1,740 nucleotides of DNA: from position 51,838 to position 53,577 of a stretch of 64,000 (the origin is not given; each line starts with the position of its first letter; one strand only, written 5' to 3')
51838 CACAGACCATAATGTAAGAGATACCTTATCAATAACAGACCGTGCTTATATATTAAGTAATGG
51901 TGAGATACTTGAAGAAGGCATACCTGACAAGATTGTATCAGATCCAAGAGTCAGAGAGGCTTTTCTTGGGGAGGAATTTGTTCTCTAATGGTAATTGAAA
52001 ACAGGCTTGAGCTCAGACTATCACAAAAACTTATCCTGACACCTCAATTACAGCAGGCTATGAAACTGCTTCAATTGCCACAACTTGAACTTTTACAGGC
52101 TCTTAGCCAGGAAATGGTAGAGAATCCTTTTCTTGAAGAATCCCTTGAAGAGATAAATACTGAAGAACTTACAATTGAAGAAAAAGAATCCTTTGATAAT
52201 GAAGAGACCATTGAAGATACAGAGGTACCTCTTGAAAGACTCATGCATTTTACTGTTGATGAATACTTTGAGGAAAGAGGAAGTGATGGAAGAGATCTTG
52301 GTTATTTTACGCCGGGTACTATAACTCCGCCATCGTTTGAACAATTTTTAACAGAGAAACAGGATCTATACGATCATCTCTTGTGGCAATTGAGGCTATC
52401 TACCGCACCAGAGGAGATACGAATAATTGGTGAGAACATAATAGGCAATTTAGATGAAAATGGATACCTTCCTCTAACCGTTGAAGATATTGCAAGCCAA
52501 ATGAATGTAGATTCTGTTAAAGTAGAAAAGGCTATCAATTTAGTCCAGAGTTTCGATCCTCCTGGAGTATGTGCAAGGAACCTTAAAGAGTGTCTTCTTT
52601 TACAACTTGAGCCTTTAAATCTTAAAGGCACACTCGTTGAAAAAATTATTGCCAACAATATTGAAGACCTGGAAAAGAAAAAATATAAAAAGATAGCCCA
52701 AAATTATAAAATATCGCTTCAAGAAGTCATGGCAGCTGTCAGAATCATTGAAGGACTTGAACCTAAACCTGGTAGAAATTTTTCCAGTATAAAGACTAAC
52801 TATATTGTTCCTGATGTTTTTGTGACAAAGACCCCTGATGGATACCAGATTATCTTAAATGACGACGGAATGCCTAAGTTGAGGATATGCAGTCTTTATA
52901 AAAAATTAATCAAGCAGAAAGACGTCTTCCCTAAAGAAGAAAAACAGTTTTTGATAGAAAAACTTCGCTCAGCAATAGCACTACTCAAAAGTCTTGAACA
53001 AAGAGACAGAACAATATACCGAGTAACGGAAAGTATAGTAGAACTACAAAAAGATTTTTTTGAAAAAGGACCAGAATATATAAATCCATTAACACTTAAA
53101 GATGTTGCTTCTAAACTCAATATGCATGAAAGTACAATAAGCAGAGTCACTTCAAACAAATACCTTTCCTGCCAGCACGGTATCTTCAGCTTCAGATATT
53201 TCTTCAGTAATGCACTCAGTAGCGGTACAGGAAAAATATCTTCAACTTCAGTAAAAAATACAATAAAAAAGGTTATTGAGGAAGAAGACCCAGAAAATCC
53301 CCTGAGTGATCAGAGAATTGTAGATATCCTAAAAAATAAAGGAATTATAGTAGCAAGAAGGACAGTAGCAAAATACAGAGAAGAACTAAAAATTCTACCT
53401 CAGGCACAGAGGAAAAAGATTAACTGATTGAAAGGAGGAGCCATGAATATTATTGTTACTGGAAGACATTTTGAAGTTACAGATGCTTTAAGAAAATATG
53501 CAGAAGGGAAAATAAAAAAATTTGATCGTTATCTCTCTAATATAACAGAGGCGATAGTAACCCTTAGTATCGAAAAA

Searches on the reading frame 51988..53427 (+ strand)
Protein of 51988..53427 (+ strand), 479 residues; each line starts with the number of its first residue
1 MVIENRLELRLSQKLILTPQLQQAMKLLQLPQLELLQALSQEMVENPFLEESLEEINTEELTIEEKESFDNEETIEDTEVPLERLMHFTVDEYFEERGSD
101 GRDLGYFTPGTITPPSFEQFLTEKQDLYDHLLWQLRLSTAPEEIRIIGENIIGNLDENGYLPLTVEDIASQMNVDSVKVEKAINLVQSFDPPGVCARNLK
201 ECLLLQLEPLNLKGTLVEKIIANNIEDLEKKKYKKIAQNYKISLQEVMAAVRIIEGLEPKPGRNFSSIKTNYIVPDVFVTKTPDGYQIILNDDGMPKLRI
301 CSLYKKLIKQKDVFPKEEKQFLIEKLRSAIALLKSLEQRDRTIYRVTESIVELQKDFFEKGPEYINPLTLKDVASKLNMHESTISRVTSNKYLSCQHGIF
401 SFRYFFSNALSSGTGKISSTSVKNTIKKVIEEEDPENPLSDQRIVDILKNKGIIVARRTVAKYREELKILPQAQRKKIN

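Call 77: search_protein_families(library=pfam, proteins=[window:51988-53427:+], max_evalue=0.00001)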
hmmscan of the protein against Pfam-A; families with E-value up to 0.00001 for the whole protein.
window:51988-53427:+ (479 aa): 3 families
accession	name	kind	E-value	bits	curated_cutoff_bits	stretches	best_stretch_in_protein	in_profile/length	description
PF04963.19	Sigma54_CBD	-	7.4e-65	218.6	22.9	1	117-304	2-185/185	Sigma-54 factor, core binding domain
PF04552.19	Sigma54_DBD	-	2.7e-60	203.2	22.8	1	320-477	2-160/160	Sigma-54, DNA binding domain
PF00309.25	Sigma54_AID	-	1.2e-14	54.2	23.8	1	6-51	1-46/46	Sigma-54 factor, Activator interacting domain (AID)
